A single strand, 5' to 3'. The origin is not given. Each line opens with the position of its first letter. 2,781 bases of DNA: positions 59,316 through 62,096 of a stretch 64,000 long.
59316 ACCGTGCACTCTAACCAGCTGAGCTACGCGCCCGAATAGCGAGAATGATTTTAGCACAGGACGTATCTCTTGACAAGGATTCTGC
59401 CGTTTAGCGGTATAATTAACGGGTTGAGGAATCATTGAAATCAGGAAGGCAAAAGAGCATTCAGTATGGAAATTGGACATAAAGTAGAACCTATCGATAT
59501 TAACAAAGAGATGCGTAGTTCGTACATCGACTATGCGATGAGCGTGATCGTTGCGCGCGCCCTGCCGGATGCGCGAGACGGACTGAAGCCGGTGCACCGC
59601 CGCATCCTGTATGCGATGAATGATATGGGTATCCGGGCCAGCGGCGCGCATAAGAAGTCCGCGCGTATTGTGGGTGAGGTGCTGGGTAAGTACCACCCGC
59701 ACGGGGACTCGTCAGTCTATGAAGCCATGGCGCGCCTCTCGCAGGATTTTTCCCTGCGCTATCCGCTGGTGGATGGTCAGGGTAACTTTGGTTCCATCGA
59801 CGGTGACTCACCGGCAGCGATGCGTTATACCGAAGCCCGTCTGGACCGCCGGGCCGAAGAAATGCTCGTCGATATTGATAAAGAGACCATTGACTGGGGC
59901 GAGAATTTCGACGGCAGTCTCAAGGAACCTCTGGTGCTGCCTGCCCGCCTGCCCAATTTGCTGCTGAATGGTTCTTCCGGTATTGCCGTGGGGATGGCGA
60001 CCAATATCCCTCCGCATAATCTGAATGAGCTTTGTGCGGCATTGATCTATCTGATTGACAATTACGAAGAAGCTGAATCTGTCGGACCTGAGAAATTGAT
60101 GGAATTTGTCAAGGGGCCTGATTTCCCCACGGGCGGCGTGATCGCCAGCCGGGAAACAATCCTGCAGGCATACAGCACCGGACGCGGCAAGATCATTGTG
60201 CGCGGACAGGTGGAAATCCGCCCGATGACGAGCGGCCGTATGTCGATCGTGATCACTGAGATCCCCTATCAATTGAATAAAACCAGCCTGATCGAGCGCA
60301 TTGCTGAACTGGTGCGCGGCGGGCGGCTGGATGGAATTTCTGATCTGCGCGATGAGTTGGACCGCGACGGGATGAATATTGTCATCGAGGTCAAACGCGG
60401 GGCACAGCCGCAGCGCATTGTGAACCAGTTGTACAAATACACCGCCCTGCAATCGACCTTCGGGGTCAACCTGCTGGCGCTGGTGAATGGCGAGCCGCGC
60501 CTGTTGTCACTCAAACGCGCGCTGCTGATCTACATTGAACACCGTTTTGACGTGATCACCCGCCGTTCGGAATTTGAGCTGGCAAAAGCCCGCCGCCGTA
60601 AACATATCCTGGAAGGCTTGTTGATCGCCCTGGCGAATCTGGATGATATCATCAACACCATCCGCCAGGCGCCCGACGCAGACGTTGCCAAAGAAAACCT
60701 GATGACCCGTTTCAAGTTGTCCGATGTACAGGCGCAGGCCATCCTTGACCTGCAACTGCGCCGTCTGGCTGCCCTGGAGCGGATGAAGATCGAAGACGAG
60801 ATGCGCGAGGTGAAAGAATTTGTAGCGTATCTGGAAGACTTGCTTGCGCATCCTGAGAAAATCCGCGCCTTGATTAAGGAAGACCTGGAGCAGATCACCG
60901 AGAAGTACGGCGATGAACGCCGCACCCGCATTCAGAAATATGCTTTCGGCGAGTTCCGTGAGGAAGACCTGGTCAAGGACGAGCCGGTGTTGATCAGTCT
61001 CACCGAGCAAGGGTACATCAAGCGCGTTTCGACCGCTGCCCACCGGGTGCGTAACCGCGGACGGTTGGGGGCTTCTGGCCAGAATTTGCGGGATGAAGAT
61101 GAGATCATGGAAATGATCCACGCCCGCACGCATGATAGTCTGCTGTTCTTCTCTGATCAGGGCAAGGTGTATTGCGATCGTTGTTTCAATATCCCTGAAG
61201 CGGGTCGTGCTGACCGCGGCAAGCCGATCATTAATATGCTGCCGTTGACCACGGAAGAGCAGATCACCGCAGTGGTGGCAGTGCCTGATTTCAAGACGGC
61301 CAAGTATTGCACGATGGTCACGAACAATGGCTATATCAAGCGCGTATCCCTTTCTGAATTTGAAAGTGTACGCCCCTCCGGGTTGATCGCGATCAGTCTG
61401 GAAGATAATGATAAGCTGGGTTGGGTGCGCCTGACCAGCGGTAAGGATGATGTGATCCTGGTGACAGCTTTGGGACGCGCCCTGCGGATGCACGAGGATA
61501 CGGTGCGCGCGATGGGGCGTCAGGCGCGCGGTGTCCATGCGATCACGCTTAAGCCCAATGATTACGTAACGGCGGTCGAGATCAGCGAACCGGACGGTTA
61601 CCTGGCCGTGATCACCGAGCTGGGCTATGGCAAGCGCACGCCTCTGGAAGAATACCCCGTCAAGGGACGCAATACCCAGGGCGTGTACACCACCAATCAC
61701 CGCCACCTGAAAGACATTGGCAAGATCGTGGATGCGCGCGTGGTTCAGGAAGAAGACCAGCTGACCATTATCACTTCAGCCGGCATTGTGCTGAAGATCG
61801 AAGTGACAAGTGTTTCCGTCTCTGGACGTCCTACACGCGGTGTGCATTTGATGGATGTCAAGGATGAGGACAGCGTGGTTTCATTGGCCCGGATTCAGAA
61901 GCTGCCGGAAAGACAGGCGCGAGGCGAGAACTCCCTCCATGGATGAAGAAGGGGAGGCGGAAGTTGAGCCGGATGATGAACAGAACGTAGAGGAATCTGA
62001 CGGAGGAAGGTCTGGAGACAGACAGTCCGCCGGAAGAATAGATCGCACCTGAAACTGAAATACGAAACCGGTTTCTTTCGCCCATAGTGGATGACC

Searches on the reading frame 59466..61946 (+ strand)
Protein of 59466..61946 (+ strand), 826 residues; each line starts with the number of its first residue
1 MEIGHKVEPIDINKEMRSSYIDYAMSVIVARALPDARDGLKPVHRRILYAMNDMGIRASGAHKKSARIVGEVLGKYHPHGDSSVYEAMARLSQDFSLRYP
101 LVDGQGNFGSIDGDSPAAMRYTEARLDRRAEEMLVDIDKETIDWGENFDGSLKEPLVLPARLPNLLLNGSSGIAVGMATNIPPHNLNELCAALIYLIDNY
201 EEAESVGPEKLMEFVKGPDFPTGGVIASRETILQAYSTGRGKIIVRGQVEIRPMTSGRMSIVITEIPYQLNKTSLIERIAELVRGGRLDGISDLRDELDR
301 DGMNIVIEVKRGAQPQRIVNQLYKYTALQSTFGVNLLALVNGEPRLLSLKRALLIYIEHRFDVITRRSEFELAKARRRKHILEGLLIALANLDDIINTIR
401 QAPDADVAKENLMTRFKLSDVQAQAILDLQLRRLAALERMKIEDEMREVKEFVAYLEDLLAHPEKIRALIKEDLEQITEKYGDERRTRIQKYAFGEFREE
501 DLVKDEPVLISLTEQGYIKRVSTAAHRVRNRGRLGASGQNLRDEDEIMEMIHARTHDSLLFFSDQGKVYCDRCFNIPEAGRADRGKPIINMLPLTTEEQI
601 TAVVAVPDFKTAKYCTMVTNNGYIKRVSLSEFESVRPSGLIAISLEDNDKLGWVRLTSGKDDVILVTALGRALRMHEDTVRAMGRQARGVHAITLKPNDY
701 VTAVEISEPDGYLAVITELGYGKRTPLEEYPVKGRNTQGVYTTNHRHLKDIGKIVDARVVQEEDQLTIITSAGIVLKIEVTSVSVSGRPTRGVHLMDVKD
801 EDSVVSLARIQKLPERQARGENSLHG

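Call 69: find_encoding_contigs(protein=window:59466-61946:+, flank=3000, max_places=3)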
Protein window:59466-61946:+ (826 aa): no gene with exactly this product is on record in the collection.
